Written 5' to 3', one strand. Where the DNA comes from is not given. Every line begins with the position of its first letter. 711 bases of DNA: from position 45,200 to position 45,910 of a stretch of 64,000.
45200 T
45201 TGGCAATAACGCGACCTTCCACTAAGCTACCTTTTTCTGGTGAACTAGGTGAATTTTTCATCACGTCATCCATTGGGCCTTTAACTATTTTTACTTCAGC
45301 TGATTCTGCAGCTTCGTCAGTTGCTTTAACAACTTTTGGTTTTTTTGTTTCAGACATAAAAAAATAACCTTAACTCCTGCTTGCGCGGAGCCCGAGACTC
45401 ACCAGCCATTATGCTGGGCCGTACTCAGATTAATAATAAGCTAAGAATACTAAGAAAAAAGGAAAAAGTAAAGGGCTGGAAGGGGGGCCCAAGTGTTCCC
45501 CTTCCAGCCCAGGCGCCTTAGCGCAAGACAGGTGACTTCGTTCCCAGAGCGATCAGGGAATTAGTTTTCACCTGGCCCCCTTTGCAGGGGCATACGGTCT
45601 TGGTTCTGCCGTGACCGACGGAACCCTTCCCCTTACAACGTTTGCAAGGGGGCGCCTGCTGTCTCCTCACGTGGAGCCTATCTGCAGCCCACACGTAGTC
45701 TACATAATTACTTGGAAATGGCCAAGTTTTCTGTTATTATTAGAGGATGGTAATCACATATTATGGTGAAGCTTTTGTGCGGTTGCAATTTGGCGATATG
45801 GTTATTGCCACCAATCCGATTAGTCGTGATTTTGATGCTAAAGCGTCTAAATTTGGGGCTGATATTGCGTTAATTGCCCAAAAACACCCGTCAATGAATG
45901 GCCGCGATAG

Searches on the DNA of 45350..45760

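Call 45: search_rna_families(source=window, start=45350, end=45760, threshold=evalue, max_evalue=10, show_alignments=2)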
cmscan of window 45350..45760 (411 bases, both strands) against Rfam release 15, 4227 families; matches with E-value up to 10: 10.
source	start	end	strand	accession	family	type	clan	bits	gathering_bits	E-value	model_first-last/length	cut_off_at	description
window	45471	45512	+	RF00879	mir-615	Gene; miRNA;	-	20.5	90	0.66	1-85/85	no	mir-615 microRNA precursor family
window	45467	45515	-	RF01918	mir-1249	Gene; miRNA;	-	17.9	83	0.41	1-75/75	no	mir-1249 microRNA precursor family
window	45473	45511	-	RF03340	mir-6511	Gene; miRNA;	-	17.1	87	3.3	1-67/67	no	mir-6511 microRNA precursor family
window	45475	45508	+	RF03383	mir-1976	Gene; miRNA;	-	17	71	1.1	1-52/52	no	mir-1976 microRNA precursor family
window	45475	45508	+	RF03703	mir-3622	Gene; miRNA;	-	16.7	78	2.8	1-84/84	no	mir-3622 microRNA precursor family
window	45473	45510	-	RF03360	mir-3156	Gene; miRNA;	-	16.2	76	2.3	12-65/77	no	mir-3156 microRNA precursor family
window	45627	45653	+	RF04284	mir-532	Gene; miRNA;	-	16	75.2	1.1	1-75/75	no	mir-532 microRNA precursor family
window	45473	45510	+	RF03330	mir-750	Gene; miRNA;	-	14.5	60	2.8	10-71/80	no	mir-750 microRNA precursor family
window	45641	45690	-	RF02804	PyrR206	Gene; snRNA; snoRNA; HACA-box;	-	13.8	46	7.3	1-60/60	no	Pyrobaculum sRNA 206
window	45470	45523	+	RF04325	Pestivirus-3UTR-SLIII-scrofae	Gene; sRNA;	CL00151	13.8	85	7.6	1-66/66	no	Pestivirus 3' UTR SLIII P. scrofae Atypical porcine pestivirus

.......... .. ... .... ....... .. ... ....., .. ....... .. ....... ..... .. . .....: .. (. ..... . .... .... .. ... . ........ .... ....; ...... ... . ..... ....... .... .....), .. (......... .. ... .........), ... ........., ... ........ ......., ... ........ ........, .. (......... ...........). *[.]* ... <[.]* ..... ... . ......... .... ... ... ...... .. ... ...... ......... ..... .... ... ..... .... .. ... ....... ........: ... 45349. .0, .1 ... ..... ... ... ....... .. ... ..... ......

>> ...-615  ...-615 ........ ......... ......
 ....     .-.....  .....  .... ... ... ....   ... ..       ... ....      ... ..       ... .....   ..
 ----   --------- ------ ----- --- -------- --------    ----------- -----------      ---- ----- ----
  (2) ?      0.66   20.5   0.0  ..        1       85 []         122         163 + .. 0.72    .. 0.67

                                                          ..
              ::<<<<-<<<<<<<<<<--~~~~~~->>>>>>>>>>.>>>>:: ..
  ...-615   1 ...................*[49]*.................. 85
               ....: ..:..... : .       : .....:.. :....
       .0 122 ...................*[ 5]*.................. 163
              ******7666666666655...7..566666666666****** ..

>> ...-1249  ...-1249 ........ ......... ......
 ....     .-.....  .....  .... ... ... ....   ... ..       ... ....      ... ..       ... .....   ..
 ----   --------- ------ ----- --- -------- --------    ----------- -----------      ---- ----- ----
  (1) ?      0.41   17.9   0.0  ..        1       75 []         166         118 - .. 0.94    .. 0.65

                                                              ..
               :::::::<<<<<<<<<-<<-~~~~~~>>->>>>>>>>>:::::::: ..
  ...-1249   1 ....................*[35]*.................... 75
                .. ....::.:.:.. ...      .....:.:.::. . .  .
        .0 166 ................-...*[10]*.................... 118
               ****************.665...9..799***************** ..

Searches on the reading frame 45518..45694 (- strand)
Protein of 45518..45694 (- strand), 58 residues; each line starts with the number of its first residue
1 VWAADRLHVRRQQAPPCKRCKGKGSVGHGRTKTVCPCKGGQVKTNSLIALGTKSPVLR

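Call 36: search_protein_families(library=ncbifam, proteins=[window:45518-45694:-], max_evalue=1)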
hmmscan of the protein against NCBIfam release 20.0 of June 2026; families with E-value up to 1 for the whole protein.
window:45518-45694:- (58 aa): 2 families
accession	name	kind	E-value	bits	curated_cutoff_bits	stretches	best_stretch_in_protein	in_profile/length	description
TIGR02349.1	DnaJ_bact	equivalog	0.074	12.4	377.2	1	9-46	138-176/354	molecular chaperone DnaJ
NF008035.0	PRK10767.1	subfamily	0.15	11.1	338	1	9-45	136-173/374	molecular chaperone DnaJ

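Call 37: search_protein_families(library=pfam, proteins=[window:45518-45694:-], max_evalue=1)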
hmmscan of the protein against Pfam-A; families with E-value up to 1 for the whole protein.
window:45518-45694:- (58 aa): 3 families
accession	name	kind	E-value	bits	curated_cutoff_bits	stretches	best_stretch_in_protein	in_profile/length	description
PF12053.14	Par3_HAL_N_term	-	0.015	16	21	1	25-50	4-29/83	N-terminal of Par3 and HAL proteins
PF14427.12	Pput2613-deam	-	0.13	12.5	25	1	11-30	70-89/118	Pput_2613-like deaminase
PF19817.4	DUF6300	-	0.17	12.4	27.8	1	9-46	4-41/110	Family of unknown function (DUF6300)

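Call 84: search_protein_families(library=phrogs, proteins=[window:45518-45694:-], max_evalue=1)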
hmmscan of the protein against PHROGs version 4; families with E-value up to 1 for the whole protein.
window:45518-45694:- (58 aa): 3 families
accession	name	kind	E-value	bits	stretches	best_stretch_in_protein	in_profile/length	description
phrog_3931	-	unknown function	0.019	16.1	1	13-41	28-53/59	-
phrog_127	-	transcription regulation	0.34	11.5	1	11-39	145-168/253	anti-termination protein Q-like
phrog_22300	-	unknown function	0.47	11.6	1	13-41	77-107/110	-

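Call 85: search_protein_families(library=padloc, proteins=[window:45518-45694:-], max_evalue=1)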
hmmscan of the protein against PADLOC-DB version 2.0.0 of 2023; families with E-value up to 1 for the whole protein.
window:45518-45694:- (58 aa): 1 family
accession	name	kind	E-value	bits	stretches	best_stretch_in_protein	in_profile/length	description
PDLC02862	DpdF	-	0.066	9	1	13-41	630-657/811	DpdF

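Call 89: find_homologous_proteins(query=window:45518-45694:-, max_evalue=1)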
Query window:45518-45694:-: no candidate shares three 5-residue words with the query. No homologue found.
